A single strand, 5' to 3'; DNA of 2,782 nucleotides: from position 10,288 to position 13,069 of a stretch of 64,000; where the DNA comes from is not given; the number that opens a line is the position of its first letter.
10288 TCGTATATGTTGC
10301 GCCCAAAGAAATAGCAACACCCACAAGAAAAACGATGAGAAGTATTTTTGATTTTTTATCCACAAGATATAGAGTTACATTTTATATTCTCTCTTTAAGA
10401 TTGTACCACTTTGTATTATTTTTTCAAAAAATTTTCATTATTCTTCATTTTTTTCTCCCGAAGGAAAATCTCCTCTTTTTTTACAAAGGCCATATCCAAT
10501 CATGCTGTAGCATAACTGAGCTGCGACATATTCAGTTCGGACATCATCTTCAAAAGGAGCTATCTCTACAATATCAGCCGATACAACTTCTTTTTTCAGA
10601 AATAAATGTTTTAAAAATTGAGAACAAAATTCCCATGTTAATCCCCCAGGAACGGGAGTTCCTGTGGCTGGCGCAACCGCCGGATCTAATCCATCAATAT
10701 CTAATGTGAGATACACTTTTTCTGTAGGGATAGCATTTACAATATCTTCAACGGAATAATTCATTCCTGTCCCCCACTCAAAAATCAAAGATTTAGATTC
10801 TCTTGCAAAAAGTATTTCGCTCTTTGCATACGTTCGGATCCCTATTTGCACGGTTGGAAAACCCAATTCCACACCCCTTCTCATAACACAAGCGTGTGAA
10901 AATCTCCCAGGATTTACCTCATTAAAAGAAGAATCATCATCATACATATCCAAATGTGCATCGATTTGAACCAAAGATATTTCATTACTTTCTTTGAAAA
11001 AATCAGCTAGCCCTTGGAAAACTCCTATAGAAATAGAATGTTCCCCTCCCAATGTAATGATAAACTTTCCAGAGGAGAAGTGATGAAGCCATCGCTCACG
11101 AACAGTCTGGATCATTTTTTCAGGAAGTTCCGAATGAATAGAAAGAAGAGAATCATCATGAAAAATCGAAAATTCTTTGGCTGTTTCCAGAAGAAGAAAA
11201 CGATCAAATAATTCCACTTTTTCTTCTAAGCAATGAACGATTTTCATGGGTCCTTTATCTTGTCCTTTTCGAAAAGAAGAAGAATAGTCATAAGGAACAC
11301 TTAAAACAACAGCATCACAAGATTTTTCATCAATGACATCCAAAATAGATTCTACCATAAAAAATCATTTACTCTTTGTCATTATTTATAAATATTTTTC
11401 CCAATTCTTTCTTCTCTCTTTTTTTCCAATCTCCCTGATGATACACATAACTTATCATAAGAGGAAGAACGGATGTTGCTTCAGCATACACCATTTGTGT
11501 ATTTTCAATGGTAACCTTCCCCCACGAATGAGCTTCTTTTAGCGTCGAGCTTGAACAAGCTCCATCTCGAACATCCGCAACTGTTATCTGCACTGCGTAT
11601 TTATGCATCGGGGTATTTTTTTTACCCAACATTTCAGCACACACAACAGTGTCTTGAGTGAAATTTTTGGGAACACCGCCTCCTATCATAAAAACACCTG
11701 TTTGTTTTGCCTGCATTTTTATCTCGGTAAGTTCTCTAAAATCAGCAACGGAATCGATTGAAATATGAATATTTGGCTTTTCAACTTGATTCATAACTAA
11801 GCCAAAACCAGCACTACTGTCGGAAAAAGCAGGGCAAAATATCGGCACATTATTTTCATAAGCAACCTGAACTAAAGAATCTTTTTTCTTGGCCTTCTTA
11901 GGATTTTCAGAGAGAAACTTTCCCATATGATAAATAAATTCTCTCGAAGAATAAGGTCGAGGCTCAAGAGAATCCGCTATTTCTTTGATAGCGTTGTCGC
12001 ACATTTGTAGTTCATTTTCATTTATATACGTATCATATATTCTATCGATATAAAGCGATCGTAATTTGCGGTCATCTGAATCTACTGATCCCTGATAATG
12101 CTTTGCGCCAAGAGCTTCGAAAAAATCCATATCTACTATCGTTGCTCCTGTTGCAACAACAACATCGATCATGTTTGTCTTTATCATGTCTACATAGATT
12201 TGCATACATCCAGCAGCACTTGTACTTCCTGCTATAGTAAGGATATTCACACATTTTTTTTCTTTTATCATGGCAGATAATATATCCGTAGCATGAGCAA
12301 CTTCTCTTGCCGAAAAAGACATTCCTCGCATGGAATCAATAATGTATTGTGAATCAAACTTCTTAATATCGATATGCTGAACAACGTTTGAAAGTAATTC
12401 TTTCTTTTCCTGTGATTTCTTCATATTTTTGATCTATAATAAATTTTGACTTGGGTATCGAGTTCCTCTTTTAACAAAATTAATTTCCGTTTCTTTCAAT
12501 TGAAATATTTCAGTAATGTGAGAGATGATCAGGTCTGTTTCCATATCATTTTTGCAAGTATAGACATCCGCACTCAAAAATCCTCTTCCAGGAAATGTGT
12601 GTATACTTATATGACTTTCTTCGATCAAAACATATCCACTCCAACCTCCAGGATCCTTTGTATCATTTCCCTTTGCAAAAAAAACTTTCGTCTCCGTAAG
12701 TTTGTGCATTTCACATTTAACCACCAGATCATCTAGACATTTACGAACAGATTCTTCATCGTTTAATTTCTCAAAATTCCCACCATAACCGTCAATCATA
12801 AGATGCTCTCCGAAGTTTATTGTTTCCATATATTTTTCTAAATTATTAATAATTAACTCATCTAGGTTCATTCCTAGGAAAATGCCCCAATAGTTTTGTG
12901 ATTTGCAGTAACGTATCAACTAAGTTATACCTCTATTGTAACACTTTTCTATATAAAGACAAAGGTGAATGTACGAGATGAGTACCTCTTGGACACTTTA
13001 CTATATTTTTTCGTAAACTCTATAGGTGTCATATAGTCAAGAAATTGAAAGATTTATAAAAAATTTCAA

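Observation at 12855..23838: ~110-bp direct repeat: the speH promoter/leader/start duplicated upstream of the DUF62 operon, bracketing a 10.8-kb segment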

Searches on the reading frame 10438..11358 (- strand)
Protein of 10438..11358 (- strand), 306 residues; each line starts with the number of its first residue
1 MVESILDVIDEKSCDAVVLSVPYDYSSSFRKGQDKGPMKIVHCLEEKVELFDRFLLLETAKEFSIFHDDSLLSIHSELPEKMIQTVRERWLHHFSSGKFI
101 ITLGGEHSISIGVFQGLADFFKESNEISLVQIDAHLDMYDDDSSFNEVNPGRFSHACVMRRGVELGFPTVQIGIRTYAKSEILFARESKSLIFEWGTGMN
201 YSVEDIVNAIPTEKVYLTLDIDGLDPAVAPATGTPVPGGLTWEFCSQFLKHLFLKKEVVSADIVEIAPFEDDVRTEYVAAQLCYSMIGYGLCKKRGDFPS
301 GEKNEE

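Call 6: search_protein_families(library=pfam, proteins=[window:10438-11358:-])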
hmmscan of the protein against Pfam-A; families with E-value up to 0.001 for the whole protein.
window:10438-11358:- (306 aa): 1 family
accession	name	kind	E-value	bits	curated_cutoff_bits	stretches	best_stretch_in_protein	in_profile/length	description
PF00491.26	Arginase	-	1.5e-57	195.6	22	1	15-287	2-279/280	Arginase family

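Call 18: find_encoding_contigs(protein=window:10438-11358:-, flank=10000, max_places=10)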
Protein window:10438-11358:- (306 aa): no gene with exactly this product is on record in the collection.

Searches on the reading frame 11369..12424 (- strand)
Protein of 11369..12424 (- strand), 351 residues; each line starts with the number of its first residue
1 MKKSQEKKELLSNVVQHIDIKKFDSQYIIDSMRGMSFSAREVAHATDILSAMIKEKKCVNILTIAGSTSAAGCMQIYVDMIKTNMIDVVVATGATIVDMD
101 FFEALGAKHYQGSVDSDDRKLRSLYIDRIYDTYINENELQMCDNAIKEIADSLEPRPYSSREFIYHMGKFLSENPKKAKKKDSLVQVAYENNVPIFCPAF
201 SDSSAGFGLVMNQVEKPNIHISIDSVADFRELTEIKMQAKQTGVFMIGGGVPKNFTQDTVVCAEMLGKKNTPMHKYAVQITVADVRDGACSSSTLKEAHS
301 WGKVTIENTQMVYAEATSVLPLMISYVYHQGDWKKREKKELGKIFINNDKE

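Call 6: search_protein_families(library=pfam, proteins=[window:11369-12424:-])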
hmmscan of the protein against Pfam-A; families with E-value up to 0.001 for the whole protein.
window:11369-12424:- (351 aa): 1 family
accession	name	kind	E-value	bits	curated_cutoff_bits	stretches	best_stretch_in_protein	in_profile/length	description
PF01916.23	DS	-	5.9e-94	315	27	1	28-326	2-287/288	Deoxyhypusine synthase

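Call 14: find_encoding_contigs(protein=window:11369-12424:-, flank=10000, max_places=10)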
Protein window:11369-12424:- (351 aa): no gene with exactly this product is on record in the collection.

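Call 16: find_related_loci(query=window:11369-12424:-, collection=genome_contigs, flank=10000)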
Query window:11369-12424:- (351 aa) in genome_contigs; peptide patterns used: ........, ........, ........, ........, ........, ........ (x = any residue, [..] = any of these).
188 stretches matched a pattern; 109 encode a relative of the query (tblastn E <= 1e-3); the best 80 are kept; 80 distinct loci.
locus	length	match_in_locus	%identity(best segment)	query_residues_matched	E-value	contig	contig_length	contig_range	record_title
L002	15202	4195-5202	72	6-345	5e-170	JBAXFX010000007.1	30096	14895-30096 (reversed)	MAG: Candidatus Moraniibacteriota bacterium isolate ELA282 MAG282_7, whole genome shotgun sequence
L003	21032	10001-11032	71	1-345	7e-170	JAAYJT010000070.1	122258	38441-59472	MAG: Bacteroidales bacterium isolate AS10tlH2TH_315 261717_AS10, whole genome shotgun sequence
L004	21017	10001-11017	71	3-345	1e-169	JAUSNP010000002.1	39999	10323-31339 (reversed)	MAG: Candidatus Moraniibacteriota bacterium isolate E19_metabat.bin.91 E19_k141_1885, whole genome shotgun sequence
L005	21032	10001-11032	71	1-345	9e-170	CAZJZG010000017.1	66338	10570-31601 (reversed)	MAG TPA_asm: uncultured Bacteroidales bacterium isolate binchicken_co235_404 genome assembly, contig: NODE_1014_length_6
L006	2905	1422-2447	71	3-348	1e-178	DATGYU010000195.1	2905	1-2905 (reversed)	MAG TPA_asm: Prolixibacteraceae bacterium isolate SMAG_U10644 k141_188157, whole genome shotgun sequence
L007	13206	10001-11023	71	3-347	7e-166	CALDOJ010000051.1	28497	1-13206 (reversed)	MAG TPA_asm: Candidatus Woesearchaeota archaeon isolate ERR2206790_bin.73_CONCOCT_v1.1_MAG genome assembly, contig: ERZ8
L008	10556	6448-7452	72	7-345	1e-165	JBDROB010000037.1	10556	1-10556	MAG: Candidatus Woesearchaeota archaeon isolate MEGAHIT-group-1.927 k141_2039270, whole genome shotgun sequence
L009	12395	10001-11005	72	7-345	2e-165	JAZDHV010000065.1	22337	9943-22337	MAG: Candidatus Woesearchaeota archaeon isolate MEGAHIT-group-0.358 k141_3110465, whole genome shotgun sequence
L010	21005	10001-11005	72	7-345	8e-165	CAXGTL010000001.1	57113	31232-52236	MAG TPA_asm: Candidatus Woesearchaeota archaeon isolate ERR594346_binner12_Refined_66 genome assembly, contig: ERZ540258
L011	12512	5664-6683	71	2-345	3e-164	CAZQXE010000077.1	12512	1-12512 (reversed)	MAG TPA_asm: uncultured Pirellulales bacterium isolate binchicken_co116_398 genome assembly, contig: NODE_5432_length_12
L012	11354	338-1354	70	3-345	2e-164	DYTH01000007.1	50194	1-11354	MAG TPA_asm: Syntrophus aciditrophicus isolate SulCav_PC08_3_54_36 SulCav_PC08-3_194_length_50194_cov_23.848741, whole g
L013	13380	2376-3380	70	7-345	7e-164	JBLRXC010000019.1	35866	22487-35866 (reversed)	MAG: Bacteroidales bacterium isolate TamC05-27 NODE_19_length_35866_cov_3.967420, whole genome shotgun sequence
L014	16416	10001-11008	70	6-345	5e-164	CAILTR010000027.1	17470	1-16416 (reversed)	uncultured bacterium isolate Kiruna_bin-03023 genome assembly, contig: bin-03023:027/120, whole genome shotgun sequence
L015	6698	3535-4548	71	6-347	9e-165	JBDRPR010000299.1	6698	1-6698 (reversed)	MAG: Bacteroidota bacterium isolate MEGAHIT-group-2.131 k141_1320894, whole genome shotgun sequence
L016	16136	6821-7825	71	6-344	2e-163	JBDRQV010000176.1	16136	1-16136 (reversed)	MAG: Nanoarchaeota archaeon isolate MEGAHIT-group-2.61 k141_308990, whole genome shotgun sequence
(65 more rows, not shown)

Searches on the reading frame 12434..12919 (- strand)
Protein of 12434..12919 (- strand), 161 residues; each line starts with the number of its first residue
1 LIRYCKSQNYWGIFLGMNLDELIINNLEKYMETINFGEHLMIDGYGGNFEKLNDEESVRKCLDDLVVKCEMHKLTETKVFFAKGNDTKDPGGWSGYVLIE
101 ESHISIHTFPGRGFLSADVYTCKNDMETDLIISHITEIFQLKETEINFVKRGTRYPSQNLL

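Call 6: search_protein_families(library=pfam, proteins=[window:12434-12919:-])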
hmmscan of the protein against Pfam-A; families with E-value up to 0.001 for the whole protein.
window:12434-12919:- (161 aa): 1 family
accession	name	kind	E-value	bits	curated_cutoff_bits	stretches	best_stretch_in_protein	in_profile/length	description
PF02675.21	AdoMet_dc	-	5e-26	91.6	25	1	39-152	1-107/107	S-adenosylmethionine decarboxylase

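Call 26: find_homologous_proteins(query=window:12434-12871:-, max_evalue=1e-20)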
Query window:12434-12871:- (145 aa): 1354 proteins with E <= 1e-20 among 1377 candidates; the best 120 are listed.
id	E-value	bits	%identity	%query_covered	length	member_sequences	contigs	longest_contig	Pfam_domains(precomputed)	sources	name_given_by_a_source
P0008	2.4e-93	328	100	100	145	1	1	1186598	PF02675.22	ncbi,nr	ncbi:MAG: adenosylmethionine decarboxylase [Candidatus Moraniibacteriota bacterium]|nr:MAG: adenosyl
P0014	1.2e-56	209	70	88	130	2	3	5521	PF02675.22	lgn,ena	-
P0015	1.4e-54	202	68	88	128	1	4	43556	PF02675.22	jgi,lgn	jgi:S-adenosylmethionine decarboxylase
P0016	7.5e-54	200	65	90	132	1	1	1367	PF02675.22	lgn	-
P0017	1.1e-52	196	67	87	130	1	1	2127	PF02675.22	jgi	jgi:S-adenosylmethionine decarboxylase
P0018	1.7e-52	195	66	89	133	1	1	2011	PF02675.22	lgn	-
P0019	2.1e-52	195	59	96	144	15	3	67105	PF02675.22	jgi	-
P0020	2.1e-52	195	66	88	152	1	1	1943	PF02675.22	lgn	-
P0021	3.9e-52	194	67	85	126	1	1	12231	PF02675.22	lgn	-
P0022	5.5e-52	194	64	90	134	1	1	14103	PF02675.22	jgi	jgi:S-adenosylmethionine decarboxylase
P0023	6.0e-52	194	66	87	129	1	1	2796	PF02675.22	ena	-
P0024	6.1e-52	194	67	90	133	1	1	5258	PF02675.22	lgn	-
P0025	1.6e-51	192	66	88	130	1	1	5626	PF02675.22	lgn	-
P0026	2.1e-51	192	66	87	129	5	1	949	PF02675.22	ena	-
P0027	2.7e-51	192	62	88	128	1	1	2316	PF02675.22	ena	-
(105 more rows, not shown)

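Call 34: find_encoding_contigs(protein=window:12434-12829:-, flank=10000, max_places=10)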
Protein window:12434-12829:- (131 aa): no gene with exactly this product is on record in the collection.

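Call 40: find_encoding_contigs(protein=P0019, flank=10000, max_places=4)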
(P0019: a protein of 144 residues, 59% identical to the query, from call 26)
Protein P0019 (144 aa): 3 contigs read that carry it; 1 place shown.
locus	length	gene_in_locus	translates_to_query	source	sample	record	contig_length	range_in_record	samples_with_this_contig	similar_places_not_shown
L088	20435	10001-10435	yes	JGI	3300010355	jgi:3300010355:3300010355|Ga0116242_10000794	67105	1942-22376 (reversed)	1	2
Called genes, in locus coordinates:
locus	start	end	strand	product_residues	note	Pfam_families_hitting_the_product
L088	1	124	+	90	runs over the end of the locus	PF12797:Fer4_2 (weak), PF00037:Fer4, PF12837:Fer4_6, PF13237:Fer4_10, PF14697:Fer4_21, PF12838:Fer4_7, PF13187:Fer4_9, PF00037:Fer4, +9 more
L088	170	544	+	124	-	PF05635:23S_rRNA_IVP, PF22296:bAvd (weak)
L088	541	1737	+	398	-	PF01855:POR_N, PF17147:PFOR_II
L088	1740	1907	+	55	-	-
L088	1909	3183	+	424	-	-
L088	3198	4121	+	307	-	PF02775:TPP_enzyme_C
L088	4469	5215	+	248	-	PF02535:Zip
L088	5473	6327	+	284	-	PF03462:PCRF, PF00472:RF-1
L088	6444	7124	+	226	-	PF00005:ABC_tran, PF13304:AAA_21 (faint)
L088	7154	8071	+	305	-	PF18075:FtsX_ECD, PF02687:FtsX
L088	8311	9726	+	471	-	PF00587:tRNA-synt_2b, PF03129:HGTP_anticodon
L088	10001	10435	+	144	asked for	PF02675:AdoMet_dc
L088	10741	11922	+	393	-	PF07690:MFS_1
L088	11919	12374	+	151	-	PF01371:Trp_repressor, PF13384:HTH_23 (faint)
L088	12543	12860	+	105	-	PF01502:PRA-CH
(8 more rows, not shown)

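Call 41: find_encoding_contigs(protein=P0014, flank=10000, max_places=4)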
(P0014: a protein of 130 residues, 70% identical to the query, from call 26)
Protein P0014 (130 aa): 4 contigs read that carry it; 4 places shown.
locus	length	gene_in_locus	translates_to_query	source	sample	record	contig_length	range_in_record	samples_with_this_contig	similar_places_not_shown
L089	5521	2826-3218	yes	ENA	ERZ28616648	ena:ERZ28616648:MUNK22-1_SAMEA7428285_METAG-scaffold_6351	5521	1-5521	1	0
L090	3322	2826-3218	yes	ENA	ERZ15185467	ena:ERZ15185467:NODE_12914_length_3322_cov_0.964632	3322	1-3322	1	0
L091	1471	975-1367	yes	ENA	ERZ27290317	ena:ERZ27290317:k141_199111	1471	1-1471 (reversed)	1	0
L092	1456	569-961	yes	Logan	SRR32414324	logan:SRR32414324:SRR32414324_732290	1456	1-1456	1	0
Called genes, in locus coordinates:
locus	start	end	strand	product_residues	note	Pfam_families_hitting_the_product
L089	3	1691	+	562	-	?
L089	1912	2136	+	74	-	-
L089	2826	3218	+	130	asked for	PF02675:AdoMet_dc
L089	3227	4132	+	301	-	PF00491:Arginase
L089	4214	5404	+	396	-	PF13365:Trypsin_2 (weak), PF13180:PDZ_2, PF17820:PDZ_6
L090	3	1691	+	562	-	?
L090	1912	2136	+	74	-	-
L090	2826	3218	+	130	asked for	PF02675:AdoMet_dc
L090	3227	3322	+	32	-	?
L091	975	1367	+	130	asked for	PF02675:AdoMet_dc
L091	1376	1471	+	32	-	?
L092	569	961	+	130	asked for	PF02675:AdoMet_dc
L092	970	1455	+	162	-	?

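Call 52: search_protein_families(library=ncbifam, proteins=[window:12434-12829:-], max_evalue=0.001)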
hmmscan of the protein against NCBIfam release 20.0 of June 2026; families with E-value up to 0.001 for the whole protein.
window:12434-12829:- (131 aa): 1 family
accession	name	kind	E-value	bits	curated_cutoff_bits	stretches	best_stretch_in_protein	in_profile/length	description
TIGR03330.1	SAM_DCase_Bsu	equivalog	2.4e-24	85.8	75.65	1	6-122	3-112/112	adenosylmethionine decarboxylase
